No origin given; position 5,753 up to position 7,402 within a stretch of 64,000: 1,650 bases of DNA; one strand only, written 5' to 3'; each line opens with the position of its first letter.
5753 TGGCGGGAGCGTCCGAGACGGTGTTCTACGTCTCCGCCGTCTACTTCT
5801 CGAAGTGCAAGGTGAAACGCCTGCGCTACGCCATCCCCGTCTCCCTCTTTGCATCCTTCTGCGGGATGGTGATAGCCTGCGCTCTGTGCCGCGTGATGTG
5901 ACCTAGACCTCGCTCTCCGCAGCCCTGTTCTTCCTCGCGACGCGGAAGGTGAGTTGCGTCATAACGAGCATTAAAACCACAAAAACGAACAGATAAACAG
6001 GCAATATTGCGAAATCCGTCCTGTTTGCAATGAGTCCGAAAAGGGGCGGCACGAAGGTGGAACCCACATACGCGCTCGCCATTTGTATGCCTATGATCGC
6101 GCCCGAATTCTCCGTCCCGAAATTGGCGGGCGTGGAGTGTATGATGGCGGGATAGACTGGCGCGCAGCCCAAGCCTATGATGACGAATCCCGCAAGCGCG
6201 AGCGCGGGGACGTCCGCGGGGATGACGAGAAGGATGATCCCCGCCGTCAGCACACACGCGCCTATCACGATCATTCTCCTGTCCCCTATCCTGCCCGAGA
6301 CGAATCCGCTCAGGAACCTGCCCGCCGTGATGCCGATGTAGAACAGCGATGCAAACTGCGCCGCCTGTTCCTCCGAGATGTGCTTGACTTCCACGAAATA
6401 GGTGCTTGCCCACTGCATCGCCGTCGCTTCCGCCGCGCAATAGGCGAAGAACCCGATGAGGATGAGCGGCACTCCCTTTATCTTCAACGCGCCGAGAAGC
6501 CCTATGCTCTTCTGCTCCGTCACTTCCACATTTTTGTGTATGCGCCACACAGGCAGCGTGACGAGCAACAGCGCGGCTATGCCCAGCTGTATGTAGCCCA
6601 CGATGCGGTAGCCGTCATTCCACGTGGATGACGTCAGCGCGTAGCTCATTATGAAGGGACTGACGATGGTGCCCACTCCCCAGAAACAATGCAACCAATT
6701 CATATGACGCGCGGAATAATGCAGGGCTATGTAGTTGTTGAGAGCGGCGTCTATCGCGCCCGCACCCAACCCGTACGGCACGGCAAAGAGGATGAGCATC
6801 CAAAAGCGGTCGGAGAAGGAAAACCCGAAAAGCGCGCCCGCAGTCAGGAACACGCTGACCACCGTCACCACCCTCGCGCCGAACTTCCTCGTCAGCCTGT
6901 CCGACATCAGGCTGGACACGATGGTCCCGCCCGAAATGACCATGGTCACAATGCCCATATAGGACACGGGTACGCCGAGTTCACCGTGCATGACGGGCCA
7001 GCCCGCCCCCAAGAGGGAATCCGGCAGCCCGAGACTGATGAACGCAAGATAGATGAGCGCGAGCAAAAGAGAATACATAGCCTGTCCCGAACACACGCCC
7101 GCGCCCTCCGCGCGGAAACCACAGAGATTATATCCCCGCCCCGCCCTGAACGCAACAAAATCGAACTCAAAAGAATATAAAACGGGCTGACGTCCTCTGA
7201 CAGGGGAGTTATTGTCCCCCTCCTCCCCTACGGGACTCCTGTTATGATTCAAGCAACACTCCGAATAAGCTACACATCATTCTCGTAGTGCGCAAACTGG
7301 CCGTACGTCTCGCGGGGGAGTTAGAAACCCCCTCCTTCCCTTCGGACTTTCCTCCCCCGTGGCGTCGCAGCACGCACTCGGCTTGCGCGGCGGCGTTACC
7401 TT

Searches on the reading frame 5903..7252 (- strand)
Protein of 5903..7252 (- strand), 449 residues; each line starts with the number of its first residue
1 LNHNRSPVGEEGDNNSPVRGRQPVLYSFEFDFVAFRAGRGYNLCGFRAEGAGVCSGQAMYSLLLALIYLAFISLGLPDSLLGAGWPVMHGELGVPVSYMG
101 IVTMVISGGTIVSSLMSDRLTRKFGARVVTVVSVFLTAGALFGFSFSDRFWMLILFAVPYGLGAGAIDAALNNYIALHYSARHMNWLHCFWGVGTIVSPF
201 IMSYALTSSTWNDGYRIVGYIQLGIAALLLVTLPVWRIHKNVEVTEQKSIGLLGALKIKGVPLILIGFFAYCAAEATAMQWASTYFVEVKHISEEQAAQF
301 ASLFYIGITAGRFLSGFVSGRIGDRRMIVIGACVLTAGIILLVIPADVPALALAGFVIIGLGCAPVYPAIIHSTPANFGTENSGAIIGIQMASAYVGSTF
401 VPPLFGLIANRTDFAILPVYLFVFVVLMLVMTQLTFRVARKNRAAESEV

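Call 15: search_protein_families(library=pfam, proteins=[window:5903-7252:-], max_evalue=0.001)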
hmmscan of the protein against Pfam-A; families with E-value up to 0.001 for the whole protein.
window:5903-7252:- (449 aa): 2 families
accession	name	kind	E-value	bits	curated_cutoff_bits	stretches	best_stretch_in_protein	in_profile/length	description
PF07690.21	MFS_1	-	6.5e-35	121.1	33.4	2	68-303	2-246/347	Major Facilitator Superfamily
PF00083.30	Sugar_tr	-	7e-08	32.2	22.3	2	95-236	44-191/452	Sugar (and other) transporter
